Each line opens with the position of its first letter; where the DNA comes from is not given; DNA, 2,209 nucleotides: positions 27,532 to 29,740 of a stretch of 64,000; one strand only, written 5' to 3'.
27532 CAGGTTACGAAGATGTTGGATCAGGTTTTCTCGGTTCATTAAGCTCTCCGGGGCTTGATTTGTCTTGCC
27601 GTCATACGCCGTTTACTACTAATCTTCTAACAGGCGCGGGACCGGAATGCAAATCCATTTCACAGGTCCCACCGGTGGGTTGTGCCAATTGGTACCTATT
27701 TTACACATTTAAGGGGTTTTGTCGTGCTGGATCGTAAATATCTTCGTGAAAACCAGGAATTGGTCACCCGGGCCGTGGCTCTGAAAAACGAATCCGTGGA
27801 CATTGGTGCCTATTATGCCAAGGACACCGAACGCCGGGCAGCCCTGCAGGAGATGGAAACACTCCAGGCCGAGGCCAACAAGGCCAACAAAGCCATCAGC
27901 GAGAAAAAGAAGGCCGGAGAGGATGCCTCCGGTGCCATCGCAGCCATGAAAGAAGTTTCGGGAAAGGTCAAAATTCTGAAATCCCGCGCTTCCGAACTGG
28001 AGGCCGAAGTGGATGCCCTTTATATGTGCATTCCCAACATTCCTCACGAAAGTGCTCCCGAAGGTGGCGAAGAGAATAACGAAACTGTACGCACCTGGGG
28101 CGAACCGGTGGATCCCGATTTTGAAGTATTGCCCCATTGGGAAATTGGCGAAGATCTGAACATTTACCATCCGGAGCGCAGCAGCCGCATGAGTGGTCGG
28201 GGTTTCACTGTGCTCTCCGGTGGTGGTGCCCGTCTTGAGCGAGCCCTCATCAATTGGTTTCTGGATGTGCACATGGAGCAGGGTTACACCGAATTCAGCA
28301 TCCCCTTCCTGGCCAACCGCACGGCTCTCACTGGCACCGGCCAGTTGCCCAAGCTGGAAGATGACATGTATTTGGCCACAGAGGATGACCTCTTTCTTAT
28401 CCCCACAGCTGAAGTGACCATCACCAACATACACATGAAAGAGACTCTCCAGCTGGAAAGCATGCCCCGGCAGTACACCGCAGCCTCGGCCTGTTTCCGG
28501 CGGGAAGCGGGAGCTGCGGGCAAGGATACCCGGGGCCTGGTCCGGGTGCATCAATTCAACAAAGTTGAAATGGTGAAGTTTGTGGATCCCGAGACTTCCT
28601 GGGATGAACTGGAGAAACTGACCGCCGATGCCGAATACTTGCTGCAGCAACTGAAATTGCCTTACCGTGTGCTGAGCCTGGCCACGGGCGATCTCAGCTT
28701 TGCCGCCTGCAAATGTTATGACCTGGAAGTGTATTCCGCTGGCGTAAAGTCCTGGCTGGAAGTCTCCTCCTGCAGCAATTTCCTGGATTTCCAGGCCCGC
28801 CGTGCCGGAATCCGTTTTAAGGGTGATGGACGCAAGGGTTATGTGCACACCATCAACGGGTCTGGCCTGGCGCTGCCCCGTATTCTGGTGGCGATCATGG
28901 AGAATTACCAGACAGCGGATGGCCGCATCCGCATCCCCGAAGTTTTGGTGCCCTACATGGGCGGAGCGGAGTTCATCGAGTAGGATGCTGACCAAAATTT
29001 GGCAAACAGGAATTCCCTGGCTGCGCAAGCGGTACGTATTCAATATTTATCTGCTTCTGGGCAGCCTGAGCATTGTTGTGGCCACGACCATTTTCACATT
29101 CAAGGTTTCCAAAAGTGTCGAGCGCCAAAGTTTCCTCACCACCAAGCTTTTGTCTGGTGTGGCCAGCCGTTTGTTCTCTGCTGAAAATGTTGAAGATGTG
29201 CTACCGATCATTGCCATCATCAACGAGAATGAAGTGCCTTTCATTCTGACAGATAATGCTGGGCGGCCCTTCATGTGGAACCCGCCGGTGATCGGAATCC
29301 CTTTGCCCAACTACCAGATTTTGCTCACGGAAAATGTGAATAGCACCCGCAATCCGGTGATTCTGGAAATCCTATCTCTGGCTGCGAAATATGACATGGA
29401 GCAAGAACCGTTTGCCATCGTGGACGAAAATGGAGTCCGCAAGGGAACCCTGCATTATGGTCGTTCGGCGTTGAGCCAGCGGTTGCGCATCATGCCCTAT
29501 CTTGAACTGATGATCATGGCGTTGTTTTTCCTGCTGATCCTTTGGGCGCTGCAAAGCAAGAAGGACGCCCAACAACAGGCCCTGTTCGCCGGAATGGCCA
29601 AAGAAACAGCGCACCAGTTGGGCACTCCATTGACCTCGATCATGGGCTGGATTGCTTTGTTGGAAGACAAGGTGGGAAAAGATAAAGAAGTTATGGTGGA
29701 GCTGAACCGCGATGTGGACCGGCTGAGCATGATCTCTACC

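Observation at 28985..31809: PorY-like kinase and PorX-type (REC+PglZ) regulator encoded as an adjacent pair, co-transcribed with serS and tsaE-tsaB-rimI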

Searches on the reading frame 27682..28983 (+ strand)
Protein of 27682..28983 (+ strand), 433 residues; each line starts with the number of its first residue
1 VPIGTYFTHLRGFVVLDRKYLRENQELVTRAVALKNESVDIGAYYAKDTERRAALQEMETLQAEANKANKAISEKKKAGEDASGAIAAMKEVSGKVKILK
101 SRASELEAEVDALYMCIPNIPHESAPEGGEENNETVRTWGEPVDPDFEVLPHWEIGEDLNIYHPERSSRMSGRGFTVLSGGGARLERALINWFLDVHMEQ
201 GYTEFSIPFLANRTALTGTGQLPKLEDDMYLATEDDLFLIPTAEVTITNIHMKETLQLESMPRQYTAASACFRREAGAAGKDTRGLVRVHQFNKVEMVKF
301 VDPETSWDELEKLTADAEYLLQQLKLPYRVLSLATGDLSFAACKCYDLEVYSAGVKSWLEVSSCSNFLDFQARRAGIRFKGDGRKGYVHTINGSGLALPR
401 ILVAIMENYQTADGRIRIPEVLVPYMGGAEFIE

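Call 3: search_protein_families(library=pfam, proteins=[window:27682-28983:+], max_evalue=0.01)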
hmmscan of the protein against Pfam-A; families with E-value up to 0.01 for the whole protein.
window:27682-28983:+ (433 aa): 3 families
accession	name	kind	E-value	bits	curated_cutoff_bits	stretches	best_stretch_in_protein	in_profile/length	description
PF00587.30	tRNA-synt_2b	-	5.6e-35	121.4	29.3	1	234-409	8-179/179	tRNA synthetase class II core domain (G, H, P, S and T)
PF02403.27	Seryl_tRNA_N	-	6.5e-24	84.7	28.2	1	15-121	1-108/108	Seryl-tRNA synthetase N-terminal domain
PF14077.11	WD40_alt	-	0.0077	16.5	25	0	90-113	7-30/48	Alternative WD40 repeat motif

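Call 4: search_protein_families(library=ncbifam, proteins=[window:27682-28983:+], max_evalue=0.01)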
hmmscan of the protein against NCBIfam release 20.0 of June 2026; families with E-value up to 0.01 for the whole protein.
window:27682-28983:+ (433 aa): 5 families
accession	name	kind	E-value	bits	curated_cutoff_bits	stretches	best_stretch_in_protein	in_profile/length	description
TIGR00414.1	serS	equivalog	3.2e-140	467.9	301.65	1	16-426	2-418/418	serine--tRNA ligase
TIGR00418.1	thrS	equivalog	2e-12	46.9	383.65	1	151-334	172-352/565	threonine--tRNA ligase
NF003211.1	PRK04173.1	equivalog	0.00012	21.1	312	1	284-370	207-296/454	glycine--tRNA ligase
NF002120.0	PRK00960.1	equivalog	0.00023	19.9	611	1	253-330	327-401/518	serine--tRNA ligase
TIGR00415.1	serS_MJ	equivalog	0.0078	14.7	489.55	0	269-330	341-398/518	serine--tRNA ligase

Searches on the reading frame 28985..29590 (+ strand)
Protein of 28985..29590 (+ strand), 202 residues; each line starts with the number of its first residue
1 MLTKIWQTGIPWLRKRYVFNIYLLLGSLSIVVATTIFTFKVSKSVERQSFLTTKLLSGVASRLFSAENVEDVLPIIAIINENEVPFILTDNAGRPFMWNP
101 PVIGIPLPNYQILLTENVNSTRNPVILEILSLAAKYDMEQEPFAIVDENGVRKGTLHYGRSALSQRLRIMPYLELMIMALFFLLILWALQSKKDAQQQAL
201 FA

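Call 22: search_protein_families(library=ncbifam, proteins=[window:28985-29590:+], max_evalue=0.01)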
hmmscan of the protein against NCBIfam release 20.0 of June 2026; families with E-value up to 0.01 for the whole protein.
window:28985-29590:+ (202 aa): 0 families
